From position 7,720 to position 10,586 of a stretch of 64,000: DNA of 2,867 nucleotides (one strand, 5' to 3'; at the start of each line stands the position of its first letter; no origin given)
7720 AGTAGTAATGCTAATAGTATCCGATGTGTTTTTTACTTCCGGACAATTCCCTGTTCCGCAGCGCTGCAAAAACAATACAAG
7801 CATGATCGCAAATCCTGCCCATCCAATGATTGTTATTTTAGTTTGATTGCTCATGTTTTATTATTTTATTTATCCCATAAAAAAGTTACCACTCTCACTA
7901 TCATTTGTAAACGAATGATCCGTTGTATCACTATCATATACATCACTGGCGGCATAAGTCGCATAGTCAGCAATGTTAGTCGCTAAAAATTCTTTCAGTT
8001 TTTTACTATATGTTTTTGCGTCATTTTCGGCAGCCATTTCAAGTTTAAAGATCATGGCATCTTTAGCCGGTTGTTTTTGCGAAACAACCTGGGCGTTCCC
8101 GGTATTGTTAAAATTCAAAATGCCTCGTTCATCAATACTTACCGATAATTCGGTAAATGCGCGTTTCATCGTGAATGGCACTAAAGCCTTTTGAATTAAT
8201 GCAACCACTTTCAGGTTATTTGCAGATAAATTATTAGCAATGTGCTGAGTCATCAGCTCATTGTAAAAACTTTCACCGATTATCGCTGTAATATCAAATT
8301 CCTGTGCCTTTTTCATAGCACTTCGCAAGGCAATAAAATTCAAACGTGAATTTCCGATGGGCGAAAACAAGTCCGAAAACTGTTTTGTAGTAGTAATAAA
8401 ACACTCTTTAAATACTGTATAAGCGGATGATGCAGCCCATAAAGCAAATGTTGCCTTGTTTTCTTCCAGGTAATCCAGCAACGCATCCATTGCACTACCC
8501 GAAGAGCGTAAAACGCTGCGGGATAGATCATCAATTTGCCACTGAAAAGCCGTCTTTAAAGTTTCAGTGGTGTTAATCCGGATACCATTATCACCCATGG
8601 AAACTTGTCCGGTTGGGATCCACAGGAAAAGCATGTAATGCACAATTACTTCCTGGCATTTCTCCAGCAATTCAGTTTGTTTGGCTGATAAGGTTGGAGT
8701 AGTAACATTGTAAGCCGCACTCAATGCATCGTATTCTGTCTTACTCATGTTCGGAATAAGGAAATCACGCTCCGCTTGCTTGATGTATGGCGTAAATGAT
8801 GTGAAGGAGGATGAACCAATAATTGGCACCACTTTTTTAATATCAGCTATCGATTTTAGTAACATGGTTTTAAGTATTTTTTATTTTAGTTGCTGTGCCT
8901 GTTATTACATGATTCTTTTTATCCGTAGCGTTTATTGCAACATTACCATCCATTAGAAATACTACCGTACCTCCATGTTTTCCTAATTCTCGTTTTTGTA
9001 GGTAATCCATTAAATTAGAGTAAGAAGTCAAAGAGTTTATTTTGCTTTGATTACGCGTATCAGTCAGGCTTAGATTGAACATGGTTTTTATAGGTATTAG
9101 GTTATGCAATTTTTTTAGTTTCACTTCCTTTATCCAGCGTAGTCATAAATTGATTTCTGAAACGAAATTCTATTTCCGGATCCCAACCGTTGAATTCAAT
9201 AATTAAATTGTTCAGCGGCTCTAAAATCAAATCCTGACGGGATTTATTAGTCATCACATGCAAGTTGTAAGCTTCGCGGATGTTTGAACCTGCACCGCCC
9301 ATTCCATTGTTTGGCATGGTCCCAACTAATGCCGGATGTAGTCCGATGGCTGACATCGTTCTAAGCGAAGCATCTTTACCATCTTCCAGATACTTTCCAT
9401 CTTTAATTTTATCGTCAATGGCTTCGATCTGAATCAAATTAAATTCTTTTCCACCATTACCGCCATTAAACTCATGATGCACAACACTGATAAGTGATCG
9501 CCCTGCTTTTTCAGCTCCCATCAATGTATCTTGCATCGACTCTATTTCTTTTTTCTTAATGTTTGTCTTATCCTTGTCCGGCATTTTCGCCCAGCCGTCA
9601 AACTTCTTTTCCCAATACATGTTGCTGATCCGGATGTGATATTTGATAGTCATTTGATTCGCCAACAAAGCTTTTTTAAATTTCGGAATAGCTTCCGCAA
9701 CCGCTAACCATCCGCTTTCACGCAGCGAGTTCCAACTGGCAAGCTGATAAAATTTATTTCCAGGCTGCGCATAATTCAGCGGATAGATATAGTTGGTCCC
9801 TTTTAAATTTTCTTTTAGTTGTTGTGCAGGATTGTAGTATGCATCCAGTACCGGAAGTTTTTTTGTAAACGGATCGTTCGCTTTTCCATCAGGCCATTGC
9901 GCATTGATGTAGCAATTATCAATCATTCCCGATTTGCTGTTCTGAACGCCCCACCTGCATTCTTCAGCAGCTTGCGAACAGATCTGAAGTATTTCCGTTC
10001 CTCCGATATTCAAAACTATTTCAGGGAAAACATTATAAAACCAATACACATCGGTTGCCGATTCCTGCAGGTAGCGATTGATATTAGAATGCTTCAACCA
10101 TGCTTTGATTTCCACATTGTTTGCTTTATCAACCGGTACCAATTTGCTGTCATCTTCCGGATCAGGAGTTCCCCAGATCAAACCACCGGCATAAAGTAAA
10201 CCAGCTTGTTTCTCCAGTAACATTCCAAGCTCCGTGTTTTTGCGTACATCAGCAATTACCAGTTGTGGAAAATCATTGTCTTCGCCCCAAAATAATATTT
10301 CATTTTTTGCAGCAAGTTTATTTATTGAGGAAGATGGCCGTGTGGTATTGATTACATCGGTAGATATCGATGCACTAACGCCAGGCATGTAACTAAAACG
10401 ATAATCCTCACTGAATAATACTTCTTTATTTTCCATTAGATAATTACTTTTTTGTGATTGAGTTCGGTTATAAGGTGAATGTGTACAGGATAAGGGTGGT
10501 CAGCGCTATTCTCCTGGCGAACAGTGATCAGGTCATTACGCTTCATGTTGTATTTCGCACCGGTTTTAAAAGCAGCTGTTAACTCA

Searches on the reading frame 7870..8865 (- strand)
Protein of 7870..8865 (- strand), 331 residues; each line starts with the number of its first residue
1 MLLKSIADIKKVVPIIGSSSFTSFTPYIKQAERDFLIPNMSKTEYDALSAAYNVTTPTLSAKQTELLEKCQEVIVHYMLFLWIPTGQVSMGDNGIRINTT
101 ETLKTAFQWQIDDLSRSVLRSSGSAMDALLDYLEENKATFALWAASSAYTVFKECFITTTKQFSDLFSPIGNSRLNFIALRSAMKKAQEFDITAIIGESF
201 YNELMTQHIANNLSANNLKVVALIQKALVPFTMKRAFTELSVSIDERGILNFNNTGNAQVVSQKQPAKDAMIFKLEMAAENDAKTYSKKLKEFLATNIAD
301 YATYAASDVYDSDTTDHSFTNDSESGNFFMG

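Call 40: search_protein_families(library=phrogs, proteins=[window:7870-8865:-], max_evalue=0.001)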
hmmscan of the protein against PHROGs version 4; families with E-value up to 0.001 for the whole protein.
window:7870-8865:- (331 aa): 1 family
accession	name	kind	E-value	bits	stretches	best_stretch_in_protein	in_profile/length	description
phrog_27760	-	unknown function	5.9e-21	76.1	1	36-266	43-266/320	-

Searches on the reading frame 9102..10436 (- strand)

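Call 18: search_protein_families(library=phrogs, proteins=[window:9102-10436:-], max_evalue=0.00001)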
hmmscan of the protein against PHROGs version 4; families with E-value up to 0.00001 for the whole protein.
window:9102-10436:- (444 aa): 1 family
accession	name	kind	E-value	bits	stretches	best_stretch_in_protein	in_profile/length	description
phrog_22277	-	unknown function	4.3e-06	26.6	0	46-337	52-331/456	-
